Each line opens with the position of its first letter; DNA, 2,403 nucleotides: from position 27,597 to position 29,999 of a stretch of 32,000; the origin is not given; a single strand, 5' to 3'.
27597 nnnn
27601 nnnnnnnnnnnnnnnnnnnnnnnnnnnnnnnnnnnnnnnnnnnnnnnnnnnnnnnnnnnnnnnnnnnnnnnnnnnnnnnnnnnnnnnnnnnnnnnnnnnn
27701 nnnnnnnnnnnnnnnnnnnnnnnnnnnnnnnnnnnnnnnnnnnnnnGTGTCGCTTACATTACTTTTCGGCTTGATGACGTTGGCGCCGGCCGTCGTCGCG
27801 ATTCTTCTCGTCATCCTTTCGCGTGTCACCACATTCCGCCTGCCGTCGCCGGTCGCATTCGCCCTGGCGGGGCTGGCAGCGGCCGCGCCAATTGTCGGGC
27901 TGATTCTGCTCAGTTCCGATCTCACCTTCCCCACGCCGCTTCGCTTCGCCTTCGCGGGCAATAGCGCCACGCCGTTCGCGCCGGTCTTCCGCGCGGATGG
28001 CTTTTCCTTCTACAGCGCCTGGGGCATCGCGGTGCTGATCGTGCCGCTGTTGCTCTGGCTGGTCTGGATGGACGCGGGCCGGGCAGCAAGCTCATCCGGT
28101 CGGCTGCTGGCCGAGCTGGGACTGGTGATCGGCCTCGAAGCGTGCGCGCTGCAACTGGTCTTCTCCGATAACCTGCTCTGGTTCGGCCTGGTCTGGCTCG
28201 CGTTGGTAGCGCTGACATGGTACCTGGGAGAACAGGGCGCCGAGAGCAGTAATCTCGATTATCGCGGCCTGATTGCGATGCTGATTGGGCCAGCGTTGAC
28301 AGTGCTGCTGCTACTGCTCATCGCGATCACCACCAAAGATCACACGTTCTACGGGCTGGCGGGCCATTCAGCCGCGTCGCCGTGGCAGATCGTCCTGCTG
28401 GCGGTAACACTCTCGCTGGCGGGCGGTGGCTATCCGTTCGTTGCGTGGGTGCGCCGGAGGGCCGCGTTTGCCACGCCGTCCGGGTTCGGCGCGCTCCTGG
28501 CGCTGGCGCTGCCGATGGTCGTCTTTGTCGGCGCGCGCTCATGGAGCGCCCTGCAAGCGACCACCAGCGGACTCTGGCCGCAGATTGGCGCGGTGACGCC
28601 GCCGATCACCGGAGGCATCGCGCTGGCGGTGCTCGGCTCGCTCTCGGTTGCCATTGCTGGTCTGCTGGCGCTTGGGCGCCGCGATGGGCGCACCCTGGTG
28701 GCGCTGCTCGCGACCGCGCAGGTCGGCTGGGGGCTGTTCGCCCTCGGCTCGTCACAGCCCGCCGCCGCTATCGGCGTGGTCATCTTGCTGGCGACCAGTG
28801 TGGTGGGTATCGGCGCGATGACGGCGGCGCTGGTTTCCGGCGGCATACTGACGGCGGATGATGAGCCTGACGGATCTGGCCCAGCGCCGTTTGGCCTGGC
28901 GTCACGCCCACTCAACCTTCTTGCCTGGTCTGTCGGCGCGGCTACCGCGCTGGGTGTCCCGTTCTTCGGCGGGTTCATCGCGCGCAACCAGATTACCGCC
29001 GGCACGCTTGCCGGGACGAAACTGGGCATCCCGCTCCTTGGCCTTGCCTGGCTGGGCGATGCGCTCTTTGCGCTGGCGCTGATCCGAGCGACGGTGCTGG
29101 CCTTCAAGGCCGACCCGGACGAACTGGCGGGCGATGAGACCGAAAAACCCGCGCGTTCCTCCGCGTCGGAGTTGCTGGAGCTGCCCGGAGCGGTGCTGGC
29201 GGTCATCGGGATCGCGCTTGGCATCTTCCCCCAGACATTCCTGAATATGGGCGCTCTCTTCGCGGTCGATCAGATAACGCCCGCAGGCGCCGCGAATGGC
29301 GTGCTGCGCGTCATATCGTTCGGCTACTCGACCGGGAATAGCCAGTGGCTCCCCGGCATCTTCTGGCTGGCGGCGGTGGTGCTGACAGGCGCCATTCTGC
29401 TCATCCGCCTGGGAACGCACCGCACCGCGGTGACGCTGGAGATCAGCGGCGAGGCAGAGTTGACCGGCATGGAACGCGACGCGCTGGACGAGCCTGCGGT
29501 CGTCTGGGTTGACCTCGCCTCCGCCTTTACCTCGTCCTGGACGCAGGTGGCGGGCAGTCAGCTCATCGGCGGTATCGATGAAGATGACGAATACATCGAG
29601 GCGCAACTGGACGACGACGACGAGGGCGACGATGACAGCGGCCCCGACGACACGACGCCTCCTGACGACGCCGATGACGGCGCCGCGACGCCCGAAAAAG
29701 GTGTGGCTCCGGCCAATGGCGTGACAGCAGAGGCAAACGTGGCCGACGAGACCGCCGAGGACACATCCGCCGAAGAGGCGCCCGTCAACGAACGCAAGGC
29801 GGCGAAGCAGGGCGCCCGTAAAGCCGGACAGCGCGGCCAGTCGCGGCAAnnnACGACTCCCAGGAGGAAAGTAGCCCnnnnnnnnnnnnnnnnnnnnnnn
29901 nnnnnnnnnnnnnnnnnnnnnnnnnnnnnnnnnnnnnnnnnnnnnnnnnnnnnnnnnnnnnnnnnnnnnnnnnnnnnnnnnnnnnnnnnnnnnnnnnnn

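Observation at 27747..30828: Orphan two-gene complex-I-like membrane module with apparently inactivated proton-channel residues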

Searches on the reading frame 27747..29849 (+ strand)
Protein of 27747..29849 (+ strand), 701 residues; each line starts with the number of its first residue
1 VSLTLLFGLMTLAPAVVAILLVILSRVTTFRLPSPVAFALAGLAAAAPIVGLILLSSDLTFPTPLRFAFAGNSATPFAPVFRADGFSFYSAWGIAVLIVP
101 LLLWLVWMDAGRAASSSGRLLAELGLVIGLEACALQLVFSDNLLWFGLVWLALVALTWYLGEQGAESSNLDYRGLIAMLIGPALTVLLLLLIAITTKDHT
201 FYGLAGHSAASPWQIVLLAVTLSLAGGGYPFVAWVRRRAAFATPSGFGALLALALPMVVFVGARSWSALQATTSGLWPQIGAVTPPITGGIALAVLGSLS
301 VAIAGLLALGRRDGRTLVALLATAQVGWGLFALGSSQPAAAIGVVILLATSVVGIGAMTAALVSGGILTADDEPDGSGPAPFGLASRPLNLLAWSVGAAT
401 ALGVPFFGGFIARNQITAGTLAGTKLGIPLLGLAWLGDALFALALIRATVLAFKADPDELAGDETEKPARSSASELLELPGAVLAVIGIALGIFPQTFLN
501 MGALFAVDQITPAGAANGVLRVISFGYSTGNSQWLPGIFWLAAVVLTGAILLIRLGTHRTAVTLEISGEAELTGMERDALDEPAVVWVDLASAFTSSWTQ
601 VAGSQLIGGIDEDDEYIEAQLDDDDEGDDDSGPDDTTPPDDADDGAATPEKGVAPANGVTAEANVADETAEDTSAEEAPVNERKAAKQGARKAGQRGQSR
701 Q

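Call 3: search_protein_families(library=pfam, proteins=[window:27747-29849:+], max_evalue=10)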
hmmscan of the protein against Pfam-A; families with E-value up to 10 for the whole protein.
window:27747-29849:+ (701 aa): 1 family
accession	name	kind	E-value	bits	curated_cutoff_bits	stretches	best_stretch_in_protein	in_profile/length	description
PF07843.16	DUF1634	-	0.61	10.7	27.5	0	173-205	58-90/102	Protein of unknown function (DUF1634)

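Call 4: search_protein_families(library=ncbifam, proteins=[window:27747-29849:+], max_evalue=10)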
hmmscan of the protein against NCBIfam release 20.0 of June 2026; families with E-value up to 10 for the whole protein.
window:27747-29849:+ (701 aa): 2 families
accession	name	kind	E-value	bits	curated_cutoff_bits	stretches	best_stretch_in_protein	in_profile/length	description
TIGR01974.1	NDH_I_L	subfamily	2.3e-07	30.1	407.5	1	293-506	285-490/630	NADH-quinone oxidoreductase subunit L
NF006419.0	PRK08668.1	equivalog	0.00021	20.2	617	1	207-502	191-474/613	NADH dehydrogenase subunit M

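Call 6: find_homologous_proteins(query=window:27747-29849:+)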
Query window:27747-29849:+ (701 aa): 94 proteins with E <= 0.001 among 8000 candidates.
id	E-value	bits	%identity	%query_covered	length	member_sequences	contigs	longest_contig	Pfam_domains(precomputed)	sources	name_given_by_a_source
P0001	0.0e+0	1369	93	100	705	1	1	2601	-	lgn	-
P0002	0.0e+0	1340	89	100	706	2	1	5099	-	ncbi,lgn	-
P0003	0.0e+0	1322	88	100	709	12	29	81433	-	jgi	jgi:formate hydrogenlyase subunit 3/multisubunit Na+/H+ antiporter MnhD subunit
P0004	0.0e+0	1317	88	99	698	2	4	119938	-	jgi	jgi:formate hydrogenlyase subunit 3/multisubunit Na+/H+ antiporter MnhD subunit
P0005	0.0e+0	1312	88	100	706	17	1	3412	-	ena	-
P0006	0.0e+0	1311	89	99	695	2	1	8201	-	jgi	jgi:formate hydrogenlyase subunit 3/multisubunit Na+/H+ antiporter MnhD subunit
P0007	0.0e+0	1297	86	100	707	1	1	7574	-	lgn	-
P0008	0.0e+0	1187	77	100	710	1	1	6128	-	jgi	jgi:formate hydrogenlyase subunit 3/multisubunit Na+/H+ antiporter MnhD subunit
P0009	0.0e+0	1145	77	100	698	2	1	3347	-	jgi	jgi:formate hydrogenlyase subunit 3/multisubunit Na+/H+ antiporter MnhD subunit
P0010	0.0e+0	1128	76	100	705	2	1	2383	-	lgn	-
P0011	0.0e+0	1124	76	100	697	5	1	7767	-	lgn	-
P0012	0.0e+0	1060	73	100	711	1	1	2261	-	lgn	-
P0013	0.0e+0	1041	73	94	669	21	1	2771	-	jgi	jgi:formate hydrogenlyase subunit 3/multisubunit Na+/H+ antiporter MnhD subunit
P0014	0.0e+0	1029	71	100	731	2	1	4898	-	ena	-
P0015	1.4e-292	991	67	100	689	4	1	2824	-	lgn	-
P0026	1.3e-271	921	65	100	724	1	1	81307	PF00361.26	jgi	jgi:multicomponent Na+:H+ antiporter subunit D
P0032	5.7e-141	490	44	91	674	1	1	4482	PF00361.26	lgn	-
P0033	5.6e-133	463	41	100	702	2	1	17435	-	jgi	jgi:formate hydrogenlyase subunit 3/multisubunit Na+/H+ antiporter MnhD subunit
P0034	2.1e-131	458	43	82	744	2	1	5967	PF00361.26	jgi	jgi:formate hydrogenlyase subunit 3/multisubunit Na+/H+ antiporter MnhD subunit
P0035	5.3e-131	457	41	95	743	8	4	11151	PF00361.26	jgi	jgi:formate hydrogenlyase subunit 3/multisubunit Na+/H+ antiporter MnhD subunit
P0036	1.1e-123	432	41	88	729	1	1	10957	PF00361.26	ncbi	-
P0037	1.1e-121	426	41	88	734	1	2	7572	PF00361.26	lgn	-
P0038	1.3e-121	426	40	88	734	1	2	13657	PF00361.26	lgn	-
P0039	1.8e-121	425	37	100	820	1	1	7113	PF00361.26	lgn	-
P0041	2.8e-119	418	40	88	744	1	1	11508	PF00361.26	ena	-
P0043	1.5e-118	415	39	89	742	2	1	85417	PF00361.26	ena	-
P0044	2.7e-118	415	39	92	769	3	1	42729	PF00361.26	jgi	jgi:formate hydrogenlyase subunit 3/multisubunit Na+/H+ antiporter MnhD subunit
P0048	7.8e-118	413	38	99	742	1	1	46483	PF00361.26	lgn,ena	-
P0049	6.7e-117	410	41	85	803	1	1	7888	PF00361.26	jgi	jgi:formate hydrogenlyase subunit 3/multisubunit Na+/H+ antiporter MnhD subunit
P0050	4.6e-115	404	38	88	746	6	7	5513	PF00361.26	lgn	-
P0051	1.1e-114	403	38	98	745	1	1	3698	PF00361.26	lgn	-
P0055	5.2e-113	397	35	95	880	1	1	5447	PF00361.26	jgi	jgi:hypothetical protein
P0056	6.9e-113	397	42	77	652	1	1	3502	PF00361.26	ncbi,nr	ncbi:MAG TPA: proton-conducting transporter membrane subunit, partial [Ktedonobacterales bacterium]|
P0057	1.9e-112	395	36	100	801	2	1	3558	PF00361.26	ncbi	-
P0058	8.1e-112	393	40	86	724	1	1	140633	PF00361.26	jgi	jgi:formate hydrogenlyase subunit 3/multisubunit Na+/H+ antiporter MnhD subunit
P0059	9.0e-112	393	47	62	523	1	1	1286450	-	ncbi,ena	-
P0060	1.2e-111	393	37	92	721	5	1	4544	PF00361.26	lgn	-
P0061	1.5e-111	392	37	100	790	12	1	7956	PF00361.26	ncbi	ncbi:MAG: proton-conducting transporter transmembrane domain-containing protein [Ktedonobacterales b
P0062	5.0e-111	391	36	100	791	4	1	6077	PF00361.26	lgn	-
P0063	6.1e-111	390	38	86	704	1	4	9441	PF00361.26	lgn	-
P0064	2.1e-110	388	40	86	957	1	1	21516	PF00361.26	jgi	-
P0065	4.7e-110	387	40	87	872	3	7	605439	PF00361.26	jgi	jgi:formate hydrogenlyase subunit 3/multisubunit Na+/H+ antiporter MnhD subunit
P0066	4.0e-109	384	37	87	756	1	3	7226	PF00361.26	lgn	-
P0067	4.0e-109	384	39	93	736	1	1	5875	PF00361.26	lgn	-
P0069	3.7e-107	378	42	76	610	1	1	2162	PF00361.26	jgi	jgi:formate hydrogenlyase subunit 3/multisubunit Na+/H+ antiporter MnhD subunit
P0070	3.7e-105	371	44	71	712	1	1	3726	PF00361.26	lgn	-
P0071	4.2e-105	371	39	88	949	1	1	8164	PF00361.26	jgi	jgi:hypothetical protein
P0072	6.7e-105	370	38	80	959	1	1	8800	PF00361.26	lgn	-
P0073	4.9e-104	367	40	78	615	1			PF00361.26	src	-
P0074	4.9e-104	367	37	90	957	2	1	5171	PF00361.26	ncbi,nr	ncbi:MAG TPA: proton-conducting transporter membrane subunit [Ktedonobacterales bacterium]|nr:proton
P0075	1.2e-103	366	42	57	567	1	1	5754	PF00361.26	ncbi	ncbi:MAG: proton-conducting transporter membrane subunit, partial [Ktedonobacterales bacterium]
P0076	2.5e-102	362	38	91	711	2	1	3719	PF00361.26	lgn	-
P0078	1.5e-99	353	36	96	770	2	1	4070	PF00361.26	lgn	-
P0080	7.5e-97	344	40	72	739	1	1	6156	PF00361.26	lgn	-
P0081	2.1e-92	329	36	88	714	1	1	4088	PF00361.26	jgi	jgi:hypothetical protein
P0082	1.3e-91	326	41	70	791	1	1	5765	PF00361.26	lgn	-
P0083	2.8e-91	325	44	62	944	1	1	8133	PF00361.26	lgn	-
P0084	4.6e-91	325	45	56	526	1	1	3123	PF00361.26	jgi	jgi:formate hydrogenlyase subunit 3/multisubunit Na+/H+ antiporter MnhD subunit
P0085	3.5e-89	318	36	92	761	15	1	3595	PF00361.26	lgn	-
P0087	9.1e-89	317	36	94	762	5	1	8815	PF00361.26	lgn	-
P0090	8.7e-82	294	39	63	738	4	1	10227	PF00361.26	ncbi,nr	ncbi:MAG TPA: proton-conducting transporter membrane subunit, partial [Ktedonobacterales bacterium]|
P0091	1.9e-81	293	37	94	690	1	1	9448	PF00361.26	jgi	jgi:formate hydrogenlyase subunit 3/multisubunit Na+/H+ antiporter MnhD subunit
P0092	8.9e-81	291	35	78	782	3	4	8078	PF00361.26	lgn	-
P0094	7.4e-74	268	34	68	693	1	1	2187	PF00361.26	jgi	jgi:hypothetical protein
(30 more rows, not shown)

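Call 7: find_encoding_contigs(protein=P0003, flank=10000, max_places=3)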
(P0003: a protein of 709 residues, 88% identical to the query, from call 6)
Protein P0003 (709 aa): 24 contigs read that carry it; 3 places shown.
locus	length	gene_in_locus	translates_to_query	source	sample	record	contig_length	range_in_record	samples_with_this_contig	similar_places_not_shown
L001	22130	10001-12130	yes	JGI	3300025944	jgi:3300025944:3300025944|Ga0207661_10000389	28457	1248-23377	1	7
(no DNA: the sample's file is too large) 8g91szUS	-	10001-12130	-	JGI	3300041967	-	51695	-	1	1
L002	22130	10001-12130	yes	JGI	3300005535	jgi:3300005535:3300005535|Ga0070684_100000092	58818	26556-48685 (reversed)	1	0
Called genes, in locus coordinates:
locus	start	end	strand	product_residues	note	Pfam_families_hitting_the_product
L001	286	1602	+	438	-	PF00933:Glyco_hydro_3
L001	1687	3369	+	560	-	PF01582:TIR (faint), PF13676:TIR_2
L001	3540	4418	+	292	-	-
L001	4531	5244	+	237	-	-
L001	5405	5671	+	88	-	-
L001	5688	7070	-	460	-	PF07690:MFS_1, PF03137:OATP (weak)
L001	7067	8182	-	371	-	PF00561:Abhydrolase_1, PF12146:Hydrolase_4, PF12697:Abhydrolase_6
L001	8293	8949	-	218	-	-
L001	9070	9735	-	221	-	-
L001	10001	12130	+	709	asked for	-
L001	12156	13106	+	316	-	-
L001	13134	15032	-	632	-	PF00664:ABC_membrane, PF00005:ABC_tran, PF02463:SMC_N (faint)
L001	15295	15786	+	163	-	PF02082:Rrf2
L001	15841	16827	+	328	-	PF01073:3Beta_HSD, PF01370:Epimerase, PF04321:RmlD_sub_bind (faint), PF05368:NmrA, PF13460:NAD_binding_10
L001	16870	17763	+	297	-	PF00561:Abhydrolase_1, PF12146:Hydrolase_4, PF12697:Abhydrolase_6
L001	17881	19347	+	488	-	PF00206:Lyase_1, PF10415:FumaraseC_C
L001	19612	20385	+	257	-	PF01048:PNP_UDP_1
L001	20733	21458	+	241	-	-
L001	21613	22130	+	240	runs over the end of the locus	PF02308:MgtC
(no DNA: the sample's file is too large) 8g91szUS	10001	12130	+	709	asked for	-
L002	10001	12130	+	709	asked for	-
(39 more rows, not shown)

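Call 8: find_encoding_contigs(protein=P0065, flank=10000, max_places=2)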
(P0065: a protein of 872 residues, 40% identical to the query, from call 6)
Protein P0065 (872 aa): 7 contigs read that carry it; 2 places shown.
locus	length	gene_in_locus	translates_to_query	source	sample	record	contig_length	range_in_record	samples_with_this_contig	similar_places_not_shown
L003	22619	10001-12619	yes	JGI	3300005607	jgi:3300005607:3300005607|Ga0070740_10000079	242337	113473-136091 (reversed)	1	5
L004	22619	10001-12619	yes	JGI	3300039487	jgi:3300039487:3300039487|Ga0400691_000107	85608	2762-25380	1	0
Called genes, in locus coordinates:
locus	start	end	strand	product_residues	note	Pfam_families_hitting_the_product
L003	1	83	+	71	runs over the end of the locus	-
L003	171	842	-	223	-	-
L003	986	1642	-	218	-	-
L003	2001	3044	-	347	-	PF02195:ParB_N, PF17762:HTH_ParB, PF23552:ParB_C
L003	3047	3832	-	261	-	PF00142:Fer4_NifH (weak), PF01656:CbiA, PF02374:ArsA_ATPase, PF06564:CBP_BcsQ, PF09140:MipZ, PF10609:ParA (weak), PF13614:AAA_31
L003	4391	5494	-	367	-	-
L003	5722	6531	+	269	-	PF04079:SMC_ScpB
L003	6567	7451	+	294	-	PF01261:AP_endonuc_2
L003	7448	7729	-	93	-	-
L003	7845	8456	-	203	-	-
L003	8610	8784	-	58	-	-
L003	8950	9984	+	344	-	PF00346:Complex1_49kDa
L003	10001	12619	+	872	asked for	PF00361:Proton_antipo_M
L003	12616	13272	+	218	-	PF01058:Oxidored_q6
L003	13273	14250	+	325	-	PF00146:NADHdh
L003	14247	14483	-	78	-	-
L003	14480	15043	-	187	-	-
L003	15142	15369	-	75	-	-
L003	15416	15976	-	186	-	-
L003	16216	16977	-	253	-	PF20260:PUA_4 (weak), PF04452:Methyltrans_RNA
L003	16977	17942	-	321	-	PF06325:PrmA, PF08241:Methyltransf_11 (faint), PF05175:MTS (weak), PF08242:Methyltransf_12 (weak), PF13649:Methyltransf_25, PF13847:Methyltransf_31 (weak)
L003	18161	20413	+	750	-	-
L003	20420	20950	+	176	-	PF01243:PNPOx_N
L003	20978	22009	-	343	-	PF00144:Beta-lactamase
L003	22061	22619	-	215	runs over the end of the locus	PF00149:Metallophos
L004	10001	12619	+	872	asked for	PF00361:Proton_antipo_M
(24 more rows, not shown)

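Call 9: find_encoding_contigs(protein=P0059, flank=10000, max_places=2)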
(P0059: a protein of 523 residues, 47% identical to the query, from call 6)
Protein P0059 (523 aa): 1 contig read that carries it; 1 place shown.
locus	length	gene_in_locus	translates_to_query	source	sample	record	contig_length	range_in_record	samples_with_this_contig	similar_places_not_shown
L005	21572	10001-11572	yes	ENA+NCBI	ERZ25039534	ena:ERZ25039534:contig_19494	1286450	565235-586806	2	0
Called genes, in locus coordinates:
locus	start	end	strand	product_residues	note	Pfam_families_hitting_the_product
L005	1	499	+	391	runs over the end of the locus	PF00155:Aminotran_1_2, PF01212:Beta_elim_lyase (faint), PF00266:Aminotran_5 (faint), PF01041:DegT_DnrJ_EryC1, PF01053:Cys_Met_Meta_PP (weak)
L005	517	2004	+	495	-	PF02934:GatB_N, PF02637:GatB_Yqey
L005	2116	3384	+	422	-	PF02812:ELFV_dehydrog_N, PF00208:ELFV_dehydrog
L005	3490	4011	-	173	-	PF06445:GyrI-like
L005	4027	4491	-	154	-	PF08327:AHSA1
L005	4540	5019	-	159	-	PF08327:AHSA1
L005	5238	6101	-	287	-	PF00165:HTH_AraC, PF12833:HTH_18, PF00165:HTH_AraC (weak)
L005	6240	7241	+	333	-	PF03576:Peptidase_S58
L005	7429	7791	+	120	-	PF12840:HTH_20, PF01022:HTH_5, PF12802:MarR_2 (faint), PF09339:HTH_IclR (weak)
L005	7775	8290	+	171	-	PF08327:AHSA1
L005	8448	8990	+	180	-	PF01872:RibD_C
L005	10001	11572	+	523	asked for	-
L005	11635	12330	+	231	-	-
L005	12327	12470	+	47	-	-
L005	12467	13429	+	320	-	PF00146:NADHdh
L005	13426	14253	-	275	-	PF00702:Hydrolase, PF08282:Hydrolase_3, PF12710:HAD (faint), PF05116:S6PP (weak)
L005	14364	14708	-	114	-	PF13451:zf_Tbcl, PF23477:zf_Tbcl_2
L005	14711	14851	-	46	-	-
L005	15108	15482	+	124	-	-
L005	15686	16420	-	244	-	PF15975:Flot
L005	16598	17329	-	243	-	PF01145:Band_7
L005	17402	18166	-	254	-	-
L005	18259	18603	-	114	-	PF19124:DUF5808 (weak)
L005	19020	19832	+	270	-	PF00106:adh_short, PF01370:Epimerase (weak), PF08659:KR, PF13561:adh_short_C2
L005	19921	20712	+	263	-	PF18306:LDcluster4, PF03641:Lysine_decarbox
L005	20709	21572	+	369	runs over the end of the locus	PF13091:PLDc_2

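Call 15: find_related_loci(query=A1, collection=genome_contigs, flank=10000)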
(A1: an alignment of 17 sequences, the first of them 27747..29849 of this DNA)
Query A1 (701 aa) in genome_contigs; peptide patterns used: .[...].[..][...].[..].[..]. (x = any residue, [..] = any of these).
105 stretches matched a pattern; 19 encode a relative of the query (tblastn E <= 1e-3); 19 distinct loci.
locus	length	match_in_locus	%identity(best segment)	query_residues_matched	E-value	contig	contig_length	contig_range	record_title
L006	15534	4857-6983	88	1-701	0e+0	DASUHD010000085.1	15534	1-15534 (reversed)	MAG TPA_asm: Ktedonobacterales bacterium isolate SMAG_U1423 k141_1200439, whole genome shotgun sequence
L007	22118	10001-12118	89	1-701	0e+0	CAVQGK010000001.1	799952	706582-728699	MAG: uncultured Chloroflexia bacterium isolate MFD05502.bin.2.92 genome assembly, contig: contig_21839, whole genome sho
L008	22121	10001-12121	88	1-701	0e+0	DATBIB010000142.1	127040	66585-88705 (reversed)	MAG TPA_asm: Ktedonobacterales bacterium isolate SMAG_U3883 k141_1698335, whole genome shotgun sequence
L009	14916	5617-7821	71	1-701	0e+0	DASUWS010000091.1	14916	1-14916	MAG TPA_asm: Ktedonobacterales bacterium isolate SMAG_U1849 k141_580392, whole genome shotgun sequence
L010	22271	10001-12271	39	1-699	2e-119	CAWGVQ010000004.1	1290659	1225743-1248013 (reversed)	MAG: uncultured Chloroflexia bacterium isolate MFD02579.bin.2.68 genome assembly, contig: contig_12326, whole genome sho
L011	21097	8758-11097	37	1-699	3e-112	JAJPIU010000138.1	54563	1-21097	MAG: Proteobacteria bacterium isolate Centralia_MAG_377 k107_18306906, whole genome shotgun sequence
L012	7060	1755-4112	36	1-700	4e-104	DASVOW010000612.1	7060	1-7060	MAG TPA_asm: Ktedonobacterales bacterium isolate SMAG_U3163 k141_12927, whole genome shotgun sequence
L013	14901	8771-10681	40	1-598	5e-104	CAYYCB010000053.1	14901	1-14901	MAG TPA_asm: uncultured Ktedonobacterales bacterium isolate SRP272529_co2_235 genome assembly, contig: NODE_6998_length_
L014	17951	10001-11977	41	77-688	9e-101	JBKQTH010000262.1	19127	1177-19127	MAG: Ktedonobacterales bacterium isolate MHr2D2E2F__bin_10 MHr2D2E2F_000000181553, whole genome shotgun sequence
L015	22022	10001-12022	40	1-613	4e-104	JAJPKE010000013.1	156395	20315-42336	MAG: Chloroflexota bacterium isolate Centralia_MAG_65 k107_31550985, whole genome shotgun sequence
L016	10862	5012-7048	35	41-637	5e-92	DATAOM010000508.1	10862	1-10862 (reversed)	MAG TPA_asm: Ktedonobacterales bacterium isolate SMAG_U7045 k141_248050, whole genome shotgun sequence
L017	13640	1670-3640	39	77-671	2e-89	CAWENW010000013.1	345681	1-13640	MAG: uncultured Chloroflexia bacterium isolate MFD02579.bin.2.12 genome assembly, contig: contig_30304, whole genome sho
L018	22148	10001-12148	37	1-645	4e-97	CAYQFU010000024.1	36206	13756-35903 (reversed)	MAG TPA_asm: uncultured Ktedonobacterales bacterium isolate SRP272529_co2_314 genome assembly, contig: NODE_1677_length_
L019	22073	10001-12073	39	1-625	7e-79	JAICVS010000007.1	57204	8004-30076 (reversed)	MAG: Ktedonobacterales bacterium isolate LS_FP_2_bin.4 k141_1482498_length_57204_cov_14.0236, whole genome shotgun seque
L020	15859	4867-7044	41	1-620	1e-77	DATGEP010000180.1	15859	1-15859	MAG TPA_asm: Ktedonobacterales bacterium isolate SMAG_U9705 k141_840609, whole genome shotgun sequence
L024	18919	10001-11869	39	77-655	2e-90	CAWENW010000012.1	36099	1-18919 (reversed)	MAG: uncultured Chloroflexia bacterium isolate MFD02579.bin.2.12 genome assembly, contig: contig_30303, whole genome sho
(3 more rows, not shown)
